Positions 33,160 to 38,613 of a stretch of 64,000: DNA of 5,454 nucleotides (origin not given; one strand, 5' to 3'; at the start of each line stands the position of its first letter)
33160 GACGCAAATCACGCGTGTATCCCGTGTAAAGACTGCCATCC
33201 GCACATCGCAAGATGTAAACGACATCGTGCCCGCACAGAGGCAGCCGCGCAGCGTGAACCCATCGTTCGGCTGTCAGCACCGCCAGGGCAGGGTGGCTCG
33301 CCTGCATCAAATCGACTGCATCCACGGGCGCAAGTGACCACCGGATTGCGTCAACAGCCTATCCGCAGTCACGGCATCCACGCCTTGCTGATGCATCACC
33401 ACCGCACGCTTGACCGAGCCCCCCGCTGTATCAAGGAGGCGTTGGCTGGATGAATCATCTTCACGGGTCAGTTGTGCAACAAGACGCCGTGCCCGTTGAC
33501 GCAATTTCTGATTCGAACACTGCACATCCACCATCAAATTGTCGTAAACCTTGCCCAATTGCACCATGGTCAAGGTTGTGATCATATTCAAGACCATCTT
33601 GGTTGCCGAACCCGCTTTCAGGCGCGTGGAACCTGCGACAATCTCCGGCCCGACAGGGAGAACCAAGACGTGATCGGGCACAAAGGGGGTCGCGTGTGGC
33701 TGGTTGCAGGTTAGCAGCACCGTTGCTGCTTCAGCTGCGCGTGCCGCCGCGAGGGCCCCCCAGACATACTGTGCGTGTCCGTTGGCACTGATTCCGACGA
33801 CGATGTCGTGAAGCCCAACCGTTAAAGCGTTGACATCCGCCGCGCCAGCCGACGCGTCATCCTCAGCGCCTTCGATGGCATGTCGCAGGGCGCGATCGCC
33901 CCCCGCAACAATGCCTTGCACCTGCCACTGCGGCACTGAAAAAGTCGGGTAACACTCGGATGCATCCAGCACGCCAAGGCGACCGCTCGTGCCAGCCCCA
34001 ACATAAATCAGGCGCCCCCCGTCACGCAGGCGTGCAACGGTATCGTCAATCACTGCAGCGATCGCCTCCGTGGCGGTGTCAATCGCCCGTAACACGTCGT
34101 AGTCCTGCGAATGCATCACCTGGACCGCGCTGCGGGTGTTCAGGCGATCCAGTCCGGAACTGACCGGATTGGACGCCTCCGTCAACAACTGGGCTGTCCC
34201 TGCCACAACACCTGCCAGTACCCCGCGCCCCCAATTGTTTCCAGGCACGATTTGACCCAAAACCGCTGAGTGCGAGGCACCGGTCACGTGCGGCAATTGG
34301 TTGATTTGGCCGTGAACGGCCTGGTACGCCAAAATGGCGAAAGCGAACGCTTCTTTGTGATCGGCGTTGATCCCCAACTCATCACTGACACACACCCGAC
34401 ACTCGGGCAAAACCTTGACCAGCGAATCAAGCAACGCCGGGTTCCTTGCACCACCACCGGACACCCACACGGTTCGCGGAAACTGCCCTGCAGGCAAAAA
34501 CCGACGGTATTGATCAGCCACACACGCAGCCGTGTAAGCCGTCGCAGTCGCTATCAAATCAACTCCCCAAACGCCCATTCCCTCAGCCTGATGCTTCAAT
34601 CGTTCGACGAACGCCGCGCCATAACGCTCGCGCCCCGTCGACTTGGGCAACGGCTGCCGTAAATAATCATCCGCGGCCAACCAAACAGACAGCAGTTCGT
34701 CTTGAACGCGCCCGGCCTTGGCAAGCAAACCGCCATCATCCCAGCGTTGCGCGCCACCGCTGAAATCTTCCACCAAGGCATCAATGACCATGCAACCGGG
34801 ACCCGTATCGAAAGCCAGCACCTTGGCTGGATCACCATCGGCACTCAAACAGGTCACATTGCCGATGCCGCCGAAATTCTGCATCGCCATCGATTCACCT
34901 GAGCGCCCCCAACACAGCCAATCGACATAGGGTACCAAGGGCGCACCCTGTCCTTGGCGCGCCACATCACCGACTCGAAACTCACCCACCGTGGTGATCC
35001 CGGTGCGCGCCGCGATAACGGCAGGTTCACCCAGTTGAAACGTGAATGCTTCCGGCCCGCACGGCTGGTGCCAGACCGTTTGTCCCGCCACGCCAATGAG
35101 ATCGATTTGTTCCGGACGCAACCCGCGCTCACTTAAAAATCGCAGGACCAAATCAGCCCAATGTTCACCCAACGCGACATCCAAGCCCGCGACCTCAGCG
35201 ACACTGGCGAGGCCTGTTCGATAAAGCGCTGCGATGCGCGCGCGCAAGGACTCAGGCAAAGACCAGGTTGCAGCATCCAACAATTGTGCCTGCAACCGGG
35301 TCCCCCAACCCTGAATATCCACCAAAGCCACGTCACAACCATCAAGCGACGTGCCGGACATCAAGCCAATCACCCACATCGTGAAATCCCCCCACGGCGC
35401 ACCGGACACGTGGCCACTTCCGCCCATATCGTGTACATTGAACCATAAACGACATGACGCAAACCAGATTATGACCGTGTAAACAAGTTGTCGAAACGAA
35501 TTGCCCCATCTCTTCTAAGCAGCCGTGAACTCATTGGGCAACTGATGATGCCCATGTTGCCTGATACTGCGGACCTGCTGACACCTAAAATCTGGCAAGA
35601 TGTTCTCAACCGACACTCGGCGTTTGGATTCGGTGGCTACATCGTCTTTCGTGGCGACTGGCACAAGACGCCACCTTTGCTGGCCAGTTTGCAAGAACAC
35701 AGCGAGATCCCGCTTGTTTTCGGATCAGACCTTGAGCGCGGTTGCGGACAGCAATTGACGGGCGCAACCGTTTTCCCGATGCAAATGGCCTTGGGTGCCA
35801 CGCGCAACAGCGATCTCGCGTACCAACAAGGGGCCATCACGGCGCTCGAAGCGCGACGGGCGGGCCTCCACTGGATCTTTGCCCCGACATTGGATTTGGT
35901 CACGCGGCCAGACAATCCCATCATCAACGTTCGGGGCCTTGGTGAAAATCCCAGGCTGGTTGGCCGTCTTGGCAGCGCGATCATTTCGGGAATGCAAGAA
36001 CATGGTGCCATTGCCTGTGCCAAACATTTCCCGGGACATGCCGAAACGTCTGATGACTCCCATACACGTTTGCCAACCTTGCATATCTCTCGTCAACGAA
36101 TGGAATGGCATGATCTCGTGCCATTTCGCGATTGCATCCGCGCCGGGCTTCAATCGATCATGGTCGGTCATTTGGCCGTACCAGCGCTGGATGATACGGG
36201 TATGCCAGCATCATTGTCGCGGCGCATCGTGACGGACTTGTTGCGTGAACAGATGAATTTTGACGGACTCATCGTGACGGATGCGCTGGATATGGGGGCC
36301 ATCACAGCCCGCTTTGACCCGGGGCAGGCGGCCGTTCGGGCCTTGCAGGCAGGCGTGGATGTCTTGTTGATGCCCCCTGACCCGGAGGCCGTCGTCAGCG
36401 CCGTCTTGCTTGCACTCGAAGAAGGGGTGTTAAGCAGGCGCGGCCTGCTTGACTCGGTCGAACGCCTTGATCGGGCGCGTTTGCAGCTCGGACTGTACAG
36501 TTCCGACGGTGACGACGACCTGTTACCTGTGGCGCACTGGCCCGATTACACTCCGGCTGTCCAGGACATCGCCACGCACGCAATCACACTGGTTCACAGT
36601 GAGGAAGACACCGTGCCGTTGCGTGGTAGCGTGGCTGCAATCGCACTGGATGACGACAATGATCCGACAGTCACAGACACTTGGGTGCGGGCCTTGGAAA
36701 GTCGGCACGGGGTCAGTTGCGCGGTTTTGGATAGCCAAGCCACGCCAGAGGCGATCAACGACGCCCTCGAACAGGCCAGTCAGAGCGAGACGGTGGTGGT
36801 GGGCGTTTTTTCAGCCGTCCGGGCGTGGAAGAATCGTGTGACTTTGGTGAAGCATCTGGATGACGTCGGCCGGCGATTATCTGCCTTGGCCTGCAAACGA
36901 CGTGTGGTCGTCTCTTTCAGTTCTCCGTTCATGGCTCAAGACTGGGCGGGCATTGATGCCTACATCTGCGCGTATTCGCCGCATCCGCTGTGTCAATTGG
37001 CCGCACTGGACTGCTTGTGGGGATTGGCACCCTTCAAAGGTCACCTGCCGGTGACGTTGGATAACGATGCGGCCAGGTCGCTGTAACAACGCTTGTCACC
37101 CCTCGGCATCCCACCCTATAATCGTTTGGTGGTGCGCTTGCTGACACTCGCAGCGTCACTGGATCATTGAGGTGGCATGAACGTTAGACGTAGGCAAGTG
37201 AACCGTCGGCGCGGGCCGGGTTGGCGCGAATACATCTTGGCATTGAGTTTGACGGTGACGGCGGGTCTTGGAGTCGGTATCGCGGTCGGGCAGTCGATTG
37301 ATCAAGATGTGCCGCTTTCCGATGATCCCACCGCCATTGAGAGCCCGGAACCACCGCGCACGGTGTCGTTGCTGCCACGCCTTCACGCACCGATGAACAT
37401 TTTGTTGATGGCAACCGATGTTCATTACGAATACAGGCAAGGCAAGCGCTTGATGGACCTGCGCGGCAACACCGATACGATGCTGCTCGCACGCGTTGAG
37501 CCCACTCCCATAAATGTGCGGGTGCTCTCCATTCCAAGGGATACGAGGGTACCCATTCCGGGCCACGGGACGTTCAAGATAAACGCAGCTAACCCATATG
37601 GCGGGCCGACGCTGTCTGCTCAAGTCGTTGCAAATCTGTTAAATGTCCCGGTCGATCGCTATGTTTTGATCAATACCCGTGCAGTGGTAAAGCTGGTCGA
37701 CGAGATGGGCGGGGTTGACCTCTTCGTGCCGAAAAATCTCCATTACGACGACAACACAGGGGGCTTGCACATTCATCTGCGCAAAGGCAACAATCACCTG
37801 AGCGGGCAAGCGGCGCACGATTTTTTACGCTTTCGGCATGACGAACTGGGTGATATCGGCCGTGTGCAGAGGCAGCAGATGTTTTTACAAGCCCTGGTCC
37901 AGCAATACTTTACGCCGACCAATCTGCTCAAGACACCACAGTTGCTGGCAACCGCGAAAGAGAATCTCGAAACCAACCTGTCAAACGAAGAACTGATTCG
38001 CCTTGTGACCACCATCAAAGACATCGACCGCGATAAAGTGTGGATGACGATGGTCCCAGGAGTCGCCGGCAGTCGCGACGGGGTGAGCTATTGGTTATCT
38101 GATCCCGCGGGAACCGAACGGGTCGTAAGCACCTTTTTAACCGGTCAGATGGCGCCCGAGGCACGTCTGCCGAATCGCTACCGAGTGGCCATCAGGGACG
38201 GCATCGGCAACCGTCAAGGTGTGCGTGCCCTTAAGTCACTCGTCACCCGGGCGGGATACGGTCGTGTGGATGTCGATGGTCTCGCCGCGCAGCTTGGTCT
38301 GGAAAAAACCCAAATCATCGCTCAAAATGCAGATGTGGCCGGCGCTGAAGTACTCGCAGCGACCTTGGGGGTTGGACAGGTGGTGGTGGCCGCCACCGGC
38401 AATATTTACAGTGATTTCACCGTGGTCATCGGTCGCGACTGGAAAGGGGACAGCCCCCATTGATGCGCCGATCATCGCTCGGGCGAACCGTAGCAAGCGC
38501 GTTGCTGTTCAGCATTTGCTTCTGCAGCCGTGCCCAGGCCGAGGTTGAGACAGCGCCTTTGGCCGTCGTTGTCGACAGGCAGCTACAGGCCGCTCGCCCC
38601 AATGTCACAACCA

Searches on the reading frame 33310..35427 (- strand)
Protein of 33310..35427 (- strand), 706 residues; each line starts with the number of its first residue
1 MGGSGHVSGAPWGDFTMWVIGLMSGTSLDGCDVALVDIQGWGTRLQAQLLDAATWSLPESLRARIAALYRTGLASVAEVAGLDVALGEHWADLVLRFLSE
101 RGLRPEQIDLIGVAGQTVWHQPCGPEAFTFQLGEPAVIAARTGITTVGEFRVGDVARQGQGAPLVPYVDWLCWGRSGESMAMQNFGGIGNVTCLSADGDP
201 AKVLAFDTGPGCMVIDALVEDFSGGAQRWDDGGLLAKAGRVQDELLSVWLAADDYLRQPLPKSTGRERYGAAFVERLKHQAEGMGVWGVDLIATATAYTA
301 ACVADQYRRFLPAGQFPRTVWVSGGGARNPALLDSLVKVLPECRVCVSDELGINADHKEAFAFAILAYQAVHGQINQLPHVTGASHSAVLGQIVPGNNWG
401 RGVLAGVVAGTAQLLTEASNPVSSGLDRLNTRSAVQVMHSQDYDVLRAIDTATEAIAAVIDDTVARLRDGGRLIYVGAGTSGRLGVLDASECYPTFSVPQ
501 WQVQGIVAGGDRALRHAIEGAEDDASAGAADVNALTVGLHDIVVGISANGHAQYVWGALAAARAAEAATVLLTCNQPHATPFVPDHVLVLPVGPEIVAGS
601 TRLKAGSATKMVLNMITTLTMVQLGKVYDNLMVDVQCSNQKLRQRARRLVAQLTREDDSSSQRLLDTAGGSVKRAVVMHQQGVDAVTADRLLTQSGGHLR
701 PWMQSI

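Call 5: search_protein_families(library=pfam, proteins=[window:33310-35427:-], max_evalue=0.01)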
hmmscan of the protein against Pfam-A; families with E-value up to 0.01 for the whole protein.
window:33310-35427:- (706 aa): 5 families
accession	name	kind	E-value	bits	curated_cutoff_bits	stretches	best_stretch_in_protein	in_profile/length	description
PF03702.20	AnmK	-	8.3e-100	334.8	24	1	18-395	2-366/367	Anhydro-N-acetylmuramic acid kinase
PF22645.1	GKRP_SIS_N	-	1.9e-19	69.9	27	1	456-561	2-111/113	Glucokinase regulatory protein N-terminal SIS domain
PF22198.1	GKRP_SIS_2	-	2.2e-05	24.7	27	1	454-511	5-62/191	Glucokinase regulatory protein, second SIS domain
PF20741.3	GKRP-like_C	-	0.00018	22.4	27.7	1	630-665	2-37/100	C-terminal lid domain of glucokinase regulatory protein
PF01380.27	SIS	-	0.0058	16.9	25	0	537-617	51-129/131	SIS domain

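Call 6: search_protein_families(library=ncbifam, proteins=[window:33310-35427:-], max_evalue=0.01)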
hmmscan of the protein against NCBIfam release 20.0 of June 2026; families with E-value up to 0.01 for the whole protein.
window:33310-35427:- (706 aa): 18 families
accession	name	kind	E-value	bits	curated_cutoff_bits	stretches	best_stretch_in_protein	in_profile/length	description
NF007148.0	PRK09585.3-2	equivalog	3.7e-128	427.5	387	1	16-396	8-385/386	anhydro-N-acetylmuramic acid kinase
NF007151.0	PRK09585.3-6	equivalog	2.1e-111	372.5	599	1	17-394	13-395/396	anhydro-N-acetylmuramic acid kinase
NF003915.0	PRK05441.1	subfamily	3.6e-108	361.1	168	1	412-704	4-296/300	N-acetylmuramic acid 6-phosphate etherase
NF007143.0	PRK09585.2-2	equivalog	2.5e-98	329.4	533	1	17-393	1-378/382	anhydro-N-acetylmuramic acid kinase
NF007146.0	PRK09585.2-6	equivalog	7.4e-97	324.6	440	1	17-398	1-370/391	anhydro-N-acetylmuramic acid kinase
TIGR00274.1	TIGR00274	equivalog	9.3e-97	323.6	302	1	414-701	1-288/291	N-acetylmuramic acid 6-phosphate etherase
NF007142.0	PRK09585.2-1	equivalog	1.2e-96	324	435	1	16-394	3-380/384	anhydro-N-acetylmuramic acid kinase AnmK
NF007139.0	PRK09585.1-3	equivalog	1.4e-95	320.5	367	1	19-395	6-369/370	anhydro-N-acetylmuramic acid kinase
NF009222.0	PRK12570.1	subfamily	2e-95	319.2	255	1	410-704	9-303/307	N-acetylmuramic acid 6-phosphate etherase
NF007138.0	PRK09585.1-1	equivalog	2.6e-83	280.2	588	1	19-398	6-369/370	anhydro-N-acetylmuramic acid kinase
NF007150.0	PRK09585.3-5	equivalog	4e-78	263.1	585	1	16-394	2-383/393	anhydro-N-acetylmuramic acid kinase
NF007149.0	PRK09585.3-4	equivalog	1.4e-76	257.9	616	1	19-384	19-387/399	anhydro-N-acetylmuramic acid kinase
NF007141.0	PRK09585.1-5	equivalog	2.3e-69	234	352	1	16-393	3-364/370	anhydro-N-acetylmuramic acid kinase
NF007145.0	PRK09585.2-5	equivalog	1.9e-67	228.2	514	1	17-394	1-376/379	anhydro-N-acetylmuramic acid kinase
NF007147.0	PRK09585.3-1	equivalog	1.1e-61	208.9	822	1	19-400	3-368/393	anhydro-N-acetylmuramic acid kinase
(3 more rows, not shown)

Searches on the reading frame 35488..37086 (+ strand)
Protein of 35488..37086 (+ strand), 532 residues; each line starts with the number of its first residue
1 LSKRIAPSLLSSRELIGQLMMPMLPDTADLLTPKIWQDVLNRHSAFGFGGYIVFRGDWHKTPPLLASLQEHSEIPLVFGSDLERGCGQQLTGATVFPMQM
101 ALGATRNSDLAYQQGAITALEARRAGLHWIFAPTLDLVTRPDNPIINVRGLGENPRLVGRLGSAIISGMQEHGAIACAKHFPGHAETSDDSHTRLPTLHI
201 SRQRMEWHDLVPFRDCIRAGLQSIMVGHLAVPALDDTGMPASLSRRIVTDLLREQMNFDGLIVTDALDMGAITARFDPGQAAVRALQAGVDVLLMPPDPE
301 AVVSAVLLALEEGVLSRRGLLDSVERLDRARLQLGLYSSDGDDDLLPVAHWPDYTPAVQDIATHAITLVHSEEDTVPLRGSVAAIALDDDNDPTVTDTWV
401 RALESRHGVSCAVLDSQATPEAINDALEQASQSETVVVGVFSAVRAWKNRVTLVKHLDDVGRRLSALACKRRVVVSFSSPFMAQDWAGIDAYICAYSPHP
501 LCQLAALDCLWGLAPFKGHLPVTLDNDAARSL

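Call 52: search_protein_families(library=pfam, proteins=[window:35488-37086:+], max_evalue=0.00001)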
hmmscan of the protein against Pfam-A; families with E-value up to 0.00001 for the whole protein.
window:35488-37086:+ (532 aa): 1 family
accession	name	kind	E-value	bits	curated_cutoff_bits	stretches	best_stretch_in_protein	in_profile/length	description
PF00933.27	Glyco_hydro_3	-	1.2e-77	261.9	27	1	68-328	57-314/316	Glycosyl hydrolase family 3 N terminal domain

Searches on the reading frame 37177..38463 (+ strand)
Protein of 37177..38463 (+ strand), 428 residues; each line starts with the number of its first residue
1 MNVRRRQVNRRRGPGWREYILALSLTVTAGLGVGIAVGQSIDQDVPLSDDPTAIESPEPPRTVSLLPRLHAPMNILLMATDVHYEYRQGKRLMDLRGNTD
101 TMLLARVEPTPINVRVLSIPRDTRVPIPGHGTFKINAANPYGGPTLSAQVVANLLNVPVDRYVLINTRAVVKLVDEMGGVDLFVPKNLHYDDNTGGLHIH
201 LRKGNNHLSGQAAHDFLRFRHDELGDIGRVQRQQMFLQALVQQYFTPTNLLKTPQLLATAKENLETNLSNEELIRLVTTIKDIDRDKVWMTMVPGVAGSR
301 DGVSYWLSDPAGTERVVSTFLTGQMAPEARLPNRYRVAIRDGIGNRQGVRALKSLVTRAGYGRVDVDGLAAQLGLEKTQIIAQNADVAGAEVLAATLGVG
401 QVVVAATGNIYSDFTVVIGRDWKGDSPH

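Call 53: search_protein_families(library=pfam, proteins=[window:37177-38463:+], max_evalue=0.00001)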
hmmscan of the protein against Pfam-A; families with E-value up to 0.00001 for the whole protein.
window:37177-38463:+ (428 aa): 2 families
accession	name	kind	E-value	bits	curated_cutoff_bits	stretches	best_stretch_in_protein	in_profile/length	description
PF03816.19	LytR_cpsA_psr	-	2.5e-42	145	24.6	1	98-243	1-147/150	LytR_cpsA_psr family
PF13399.11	LytR_C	-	2.6e-06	28.7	22.2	1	335-422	2-86/86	LytR cell envelope-related transcriptional attenuator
